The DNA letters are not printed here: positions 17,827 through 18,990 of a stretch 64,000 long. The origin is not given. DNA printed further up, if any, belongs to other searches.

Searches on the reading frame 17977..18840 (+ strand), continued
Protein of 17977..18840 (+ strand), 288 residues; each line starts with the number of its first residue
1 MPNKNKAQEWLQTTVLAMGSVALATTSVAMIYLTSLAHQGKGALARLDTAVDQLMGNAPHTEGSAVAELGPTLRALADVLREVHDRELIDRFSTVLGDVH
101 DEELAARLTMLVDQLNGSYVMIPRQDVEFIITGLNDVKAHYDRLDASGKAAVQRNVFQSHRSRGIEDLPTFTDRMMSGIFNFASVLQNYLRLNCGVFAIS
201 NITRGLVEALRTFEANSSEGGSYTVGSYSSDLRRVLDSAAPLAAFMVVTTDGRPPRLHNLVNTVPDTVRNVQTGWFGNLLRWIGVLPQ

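Call 32: fold_search(model_id=the predicted structure, library=pdb)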
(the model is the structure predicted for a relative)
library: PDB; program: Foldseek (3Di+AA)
matches with E <= 10: 64; with E <= 0.001: 0
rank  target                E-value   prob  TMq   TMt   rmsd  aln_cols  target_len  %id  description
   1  8evm_C                5.9e-01  0.15  0.18  0.20  19.5       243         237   16  De novo design of chlorophyll special pair containing protein assemblies (released 2024-05-15)
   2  6bpe_D                8.7e-01  0.08  0.16  0.16  22.4       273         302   12  Plasmodium vivax reticulocyte binding protein 2b (PvRBP2b) bound to monoclonal antibody 6H1 (released 2018-06-20)
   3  3haj_A                1.8e+00  0.03  0.12  0.12  32.3       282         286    9  Crystal structure of human PACSIN2 F-BAR domain (p212121 lattice) (released 2009-06-16)
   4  9o9d_B                1.8e+00  0.03  0.12  0.08  24.9       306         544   16  Transporter associated with antigen processing (TAP) EQ mutant bound to the viral protein bUL49.5 in the outward-facin (released 2025-09-10)
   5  9exz_A                2.3e+00  0.06  0.18  0.11  21.4       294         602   16  Efficient and scalable protein design using a relaxed sequence space (released 2024-10-16)
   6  6wm9_D                2.4e+00  0.06  0.17  0.17  21.0       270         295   11  Plasmodium vivax reticulocyte binding protein 2b (PvRBP2b) bound to human monoclonal antibody 237235 (released 2021-01-27)
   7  3i2w_B                2.4e+00  0.03  0.14  0.14  34.2       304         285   12  Crystal structure of EFC/F-BAR domain of Drosophila Syndapin/PACSIN (released 2010-03-02)
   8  7v5c_A                2.4e+00  0.03  0.13  0.07  24.4       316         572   13  Cryo-EM structure of the mouse ABCB9 (ADP.BeF3-bound) (released 2022-10-19)
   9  7yi0_A                2.5e+00  0.02  0.13  0.09  26.9       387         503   13  Cryo-EM structure of Rpd3S complex (released 2023-06-14)
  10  6tp3_A                2.7e+00  0.03  0.15  0.14  22.6       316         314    9  Crystal structure of the Orexin-1 receptor in complex with daridorexant (released 2020-01-01)
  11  9y6s_8q               2.7e+00  0.02  0.11  0.07  25.0       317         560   11  96-nm repeat of the Leishmania tarentolae doublet microtubule (released 2025-12-17)
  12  3syv_E                2.9e+00  0.03  0.12  0.14  34.9       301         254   10  Crystal structure of mPACSIN 3 F-BAR domain mutant (released 2012-05-16)
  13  3zx6_A                2.9e+00  0.02  0.10  0.09  43.4       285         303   14  Structure of Hamp(AF1503)-Tsr fusion - Hamp (A291V) mutant (released 2012-02-29)
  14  6fbv_D                3.0e+00  0.03  0.13  0.04  23.6       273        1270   13  Single particle cryo em structure of Mycobacterium tuberculosis RNA polymerase in complex with Fidaxomicin (released 2018-02-28)
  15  6tp3_B                3.0e+00  0.02  0.12  0.13  24.8       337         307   10  Crystal structure of the Orexin-1 receptor in complex with daridorexant (released 2020-01-01)
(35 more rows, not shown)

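Call 34: search_protein_families(library=phrogs, proteins=[window:17977-18840:+, P0008, P0023], max_evalue=1)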
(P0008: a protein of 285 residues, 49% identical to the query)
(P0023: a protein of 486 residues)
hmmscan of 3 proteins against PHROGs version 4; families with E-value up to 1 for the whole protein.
window:17977-18840:+ (288 aa): 0 families

P0008 (285 aa): 0 families

P0023 (486 aa): 1 family
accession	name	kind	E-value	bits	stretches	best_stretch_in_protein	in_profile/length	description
phrog_20593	-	unknown function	0.37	12.3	0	229-276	10-57/88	-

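Call 35: search_protein_families(library=padloc, proteins=[window:17977-18840:+, P0008, P0023], max_evalue=1)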
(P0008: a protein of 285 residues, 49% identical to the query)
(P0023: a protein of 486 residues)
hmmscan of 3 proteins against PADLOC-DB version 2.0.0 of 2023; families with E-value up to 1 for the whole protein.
window:17977-18840:+ (288 aa): 0 families

P0008 (285 aa): 0 families

P0023 (486 aa): 0 families

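Call 36: search_solved_structures(query=A1, max_evalue=10)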
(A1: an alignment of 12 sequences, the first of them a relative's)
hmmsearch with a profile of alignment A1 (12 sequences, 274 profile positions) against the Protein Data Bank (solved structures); distinct sequences matched with E-value up to 10: 0.

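Call 38: fold_search(model_id=the predicted structure, library=viral)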
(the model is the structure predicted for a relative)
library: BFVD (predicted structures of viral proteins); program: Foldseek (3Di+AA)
matches with E <= 10: 72; with E <= 0.001: 0
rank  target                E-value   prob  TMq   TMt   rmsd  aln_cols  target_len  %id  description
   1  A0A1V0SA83            6.3e-01  0.06  0.11  0.12  21.0       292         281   12  Uncharacterized protein [Catovirus CTV1]
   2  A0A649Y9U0            8.8e-01  0.10  0.18  0.20  23.3       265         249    9  (no name in the UniProt tables at hand)
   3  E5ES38                1.3e+00  0.07  0.13  0.11  26.8       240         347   14  (no name in the UniProt tables at hand)
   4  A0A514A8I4            1.6e+00  0.04  0.12  0.13  25.9       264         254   14  Uncharacterized protein [Pantoea phage Kyle]
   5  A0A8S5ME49            1.7e+00  0.05  0.13  0.08  21.5       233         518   13  Tail tape measure protein [Siphoviridae sp. ctS1E53]
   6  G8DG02                2.2e+00  0.05  0.15  0.19  20.4       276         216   11  (no name in the UniProt tables at hand)
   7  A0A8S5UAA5            2.2e+00  0.03  0.12  0.08  57.2       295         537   10  L SHAPED TAIL FIBER PROTEIN [Myoviridae sp. ctNrE4]
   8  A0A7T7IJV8            2.3e+00  0.03  0.13  0.14  25.2       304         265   11  (no name in the UniProt tables at hand)
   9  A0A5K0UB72            2.5e+00  0.03  0.13  0.08  29.6       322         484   10  Uncharacterized protein [Yasminevirus sp. GU-2018]
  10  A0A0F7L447            2.6e+00  0.04  0.17  0.05  36.8       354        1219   12  Transglycosylase SLT domain-containing protein [uncultured marine virus]
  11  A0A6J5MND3            2.8e+00  0.03  0.15  0.09  23.1       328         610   12  Uncharacterized protein [uncultured Caudovirales phage]
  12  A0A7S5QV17            2.9e+00  0.03  0.13  0.11  36.5       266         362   14  (no name in the UniProt tables at hand)
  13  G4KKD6                3.1e+00  0.02  0.13  0.13  25.9       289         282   12  (no name in the UniProt tables at hand)
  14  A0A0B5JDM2            3.2e+00  0.02  0.11  0.06  40.2       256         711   15  Uncharacterized protein [Pandoravirus inopinatum]
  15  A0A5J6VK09            3.4e+00  0.03  0.13  0.15  21.6       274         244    8  Uncharacterized protein [Megaviridae environmental sample]
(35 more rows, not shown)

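Call 40: find_related_loci(query=A1, collection=metagenome_contigs, flank=3000)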
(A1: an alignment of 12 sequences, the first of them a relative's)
Query A1 (288 aa) in metagenome_contigs; peptide patterns used: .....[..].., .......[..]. (x = any residue, [..] = any of these).
178 stretches matched a pattern; 1 encode a relative of the query (tblastn E <= 1e-3); 1 distinct loci.
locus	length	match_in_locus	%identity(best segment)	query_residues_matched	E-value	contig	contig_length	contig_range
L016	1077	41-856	52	1-288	8e-96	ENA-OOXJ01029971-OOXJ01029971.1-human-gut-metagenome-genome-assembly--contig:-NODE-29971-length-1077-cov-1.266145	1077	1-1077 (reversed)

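Call 41: find_encoding_contigs(protein=P0005, flank=4000, max_places=2)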
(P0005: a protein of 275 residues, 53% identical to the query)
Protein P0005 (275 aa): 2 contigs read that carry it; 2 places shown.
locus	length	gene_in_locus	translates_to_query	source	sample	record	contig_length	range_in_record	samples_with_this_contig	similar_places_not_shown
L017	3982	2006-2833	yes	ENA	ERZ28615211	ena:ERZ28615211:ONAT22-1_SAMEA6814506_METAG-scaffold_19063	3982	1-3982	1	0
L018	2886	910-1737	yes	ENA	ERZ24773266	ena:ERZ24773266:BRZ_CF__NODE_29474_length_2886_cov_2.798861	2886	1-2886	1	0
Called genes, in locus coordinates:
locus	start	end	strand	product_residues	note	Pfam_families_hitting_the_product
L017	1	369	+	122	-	?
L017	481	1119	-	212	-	-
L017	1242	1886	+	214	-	PF00730:HhH-GPD, PF00633:HHH (weak)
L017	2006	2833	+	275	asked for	-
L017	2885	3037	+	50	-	-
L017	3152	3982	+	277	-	?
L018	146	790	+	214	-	PF00730:HhH-GPD, PF00633:HHH (weak)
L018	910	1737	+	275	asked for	-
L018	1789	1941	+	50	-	-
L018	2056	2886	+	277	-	?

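Call 42: find_encoding_contigs(protein=P0009, flank=4000, max_places=2)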
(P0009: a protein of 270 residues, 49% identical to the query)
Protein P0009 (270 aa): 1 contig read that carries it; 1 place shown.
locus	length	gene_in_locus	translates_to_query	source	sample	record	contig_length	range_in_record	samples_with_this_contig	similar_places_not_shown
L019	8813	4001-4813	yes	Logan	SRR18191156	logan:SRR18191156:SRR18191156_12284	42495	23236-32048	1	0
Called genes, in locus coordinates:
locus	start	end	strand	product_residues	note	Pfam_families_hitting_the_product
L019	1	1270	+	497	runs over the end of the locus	PF11380:Stealth_CR2, PF14200:RicinB_lectin_2, PF00652:Ricin_B_lectin, PF14200:RicinB_lectin_2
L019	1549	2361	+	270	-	PF08659:KR (weak), PF00106:adh_short, PF13561:adh_short_C2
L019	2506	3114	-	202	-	-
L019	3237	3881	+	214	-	PF00730:HhH-GPD, PF00633:HHH (weak)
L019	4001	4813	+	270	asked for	-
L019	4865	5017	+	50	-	-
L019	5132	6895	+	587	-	PF07973:tRNA_SAD, PF00587:tRNA-synt_2b, PF03129:HGTP_anticodon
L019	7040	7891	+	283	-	PF00398:RrnaAD, PF05401:NodS (weak), PF08241:Methyltransf_11 (faint), PF13649:Methyltransf_25 (weak)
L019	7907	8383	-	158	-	PF00383:dCMP_cyt_deam_1, PF14437:MafB19-deam, PF14439:Bd3614-deam (weak)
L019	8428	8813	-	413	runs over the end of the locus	-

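Call 43: find_encoding_contigs(protein=P0003, flank=4000, max_places=2)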
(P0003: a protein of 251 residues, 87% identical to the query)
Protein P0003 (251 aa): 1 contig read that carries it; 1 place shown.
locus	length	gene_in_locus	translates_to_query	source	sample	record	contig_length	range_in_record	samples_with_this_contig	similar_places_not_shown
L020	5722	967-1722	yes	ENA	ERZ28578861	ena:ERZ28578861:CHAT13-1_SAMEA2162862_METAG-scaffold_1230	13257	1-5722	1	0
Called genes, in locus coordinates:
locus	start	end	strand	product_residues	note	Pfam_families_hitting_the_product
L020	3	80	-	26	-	?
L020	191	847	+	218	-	PF00730:HhH-GPD, PF00633:HHH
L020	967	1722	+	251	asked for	-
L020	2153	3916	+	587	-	PF07973:tRNA_SAD, PF00587:tRNA-synt_2b, PF03129:HGTP_anticodon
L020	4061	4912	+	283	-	PF00398:RrnaAD, PF05401:NodS (weak), PF08241:Methyltransf_11 (faint), PF13649:Methyltransf_25 (weak)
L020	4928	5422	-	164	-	-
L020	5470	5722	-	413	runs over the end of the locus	-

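Call 44: find_encoding_contigs(protein=P0007, flank=4000, max_places=2)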
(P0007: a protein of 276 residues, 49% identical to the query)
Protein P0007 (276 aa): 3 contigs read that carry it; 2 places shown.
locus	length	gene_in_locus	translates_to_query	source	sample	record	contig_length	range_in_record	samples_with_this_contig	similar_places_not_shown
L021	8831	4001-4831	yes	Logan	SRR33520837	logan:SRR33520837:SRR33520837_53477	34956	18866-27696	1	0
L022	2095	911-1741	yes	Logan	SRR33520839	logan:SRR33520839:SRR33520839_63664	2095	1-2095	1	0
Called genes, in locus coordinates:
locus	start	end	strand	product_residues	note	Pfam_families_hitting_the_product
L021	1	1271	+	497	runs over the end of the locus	PF11380:Stealth_CR2, PF14200:RicinB_lectin_2, PF00652:Ricin_B_lectin, PF14200:RicinB_lectin_2 (weak)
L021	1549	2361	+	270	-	PF08659:KR (weak), PF00106:adh_short, PF13561:adh_short_C2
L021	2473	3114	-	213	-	-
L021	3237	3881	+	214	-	PF00730:HhH-GPD, PF00633:HHH (weak)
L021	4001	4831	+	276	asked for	-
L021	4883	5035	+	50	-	-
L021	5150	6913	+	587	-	PF07973:tRNA_SAD, PF00587:tRNA-synt_2b, PF03129:HGTP_anticodon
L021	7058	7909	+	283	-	PF00398:RrnaAD, PF05401:NodS (weak), PF08241:Methyltransf_11 (faint), PF13649:Methyltransf_25 (weak)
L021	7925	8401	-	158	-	PF00383:dCMP_cyt_deam_1, PF14437:MafB19-deam, PF14439:Bd3614-deam (weak)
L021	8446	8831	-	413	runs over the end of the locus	-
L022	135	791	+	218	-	PF00730:HhH-GPD, PF00633:HHH (weak)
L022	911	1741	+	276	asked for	-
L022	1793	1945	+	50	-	-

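Call 56: predict_structure(alignment_id=A2)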
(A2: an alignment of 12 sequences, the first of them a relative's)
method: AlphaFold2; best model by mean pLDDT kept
length: 285 residues; sequences in the alignment: 12
mean_pLDDT: 50.4   pTM: 0.48
mean pLDDT of the five models: 50.4, 49.3, 45.6, 44.7, 43.0
residues with pLDDT >= 90: 2; 70-90: 65; 50-70: 68; < 50: 150
segments of 3 or more residues with pLDDT < 50: 1-112, 249-285
pLDDT, mean of each block of 10 residues (from residue 1): 32 26 31 29 32 35 33 31 38 36 39 68 88 72 58 59 71 75 77 69 78 63 60 57 57 31 34 39 38
secondary structure, 60 per line:
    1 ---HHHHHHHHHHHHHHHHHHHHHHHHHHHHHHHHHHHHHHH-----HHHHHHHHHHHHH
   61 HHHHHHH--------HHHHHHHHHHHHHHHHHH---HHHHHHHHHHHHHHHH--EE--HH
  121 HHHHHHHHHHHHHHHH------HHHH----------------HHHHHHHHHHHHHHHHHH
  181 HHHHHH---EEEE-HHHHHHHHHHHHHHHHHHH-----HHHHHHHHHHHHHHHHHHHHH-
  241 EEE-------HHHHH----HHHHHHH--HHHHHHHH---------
elements in order: H4-42 H48-67 H76-93 H97-112 H119-136 H143-146 H163-186 E190-193 H195-213 H219-239 E241-243 H251-255 H260-266 H269-276

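Call 57: find_related_loci(query=A1, collection=viral_contigs, flank=5000)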
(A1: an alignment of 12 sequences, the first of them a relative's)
Query A1 (288 aa) in viral_contigs; peptide patterns used: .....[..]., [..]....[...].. (x = any residue, [..] = any of these).
54 stretches matched a pattern, but none encodes a relative of the query by tblastn (E <= 1e-3).

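Call 58: search_dna_similar(query=window:17977-18840:+, collection=phages, mode=protein, max_evalue=0.01)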
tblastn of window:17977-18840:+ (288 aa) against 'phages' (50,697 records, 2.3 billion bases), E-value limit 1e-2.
No match.

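Call 59: search_dna_similar(query=window:17977-18840:+, collection=plasmids, mode=protein, max_evalue=0.01)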
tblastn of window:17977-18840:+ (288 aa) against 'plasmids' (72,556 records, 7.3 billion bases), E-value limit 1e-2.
No match.

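Call 74: search_protein_families(library=pfam, proteins=[P0023, P0008, P0005], max_evalue=10)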
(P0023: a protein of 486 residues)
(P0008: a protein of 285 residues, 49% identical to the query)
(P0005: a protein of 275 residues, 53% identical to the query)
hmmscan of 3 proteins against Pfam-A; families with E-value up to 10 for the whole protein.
P0023 (486 aa): 1 family
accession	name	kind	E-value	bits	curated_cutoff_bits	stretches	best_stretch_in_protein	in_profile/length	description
PF23626.1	CCD_aECM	-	0.062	13.7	27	1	222-238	22-38/54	aECM cysteine-cradle domain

P0008 (285 aa): 0 families

P0005 (275 aa): 0 families
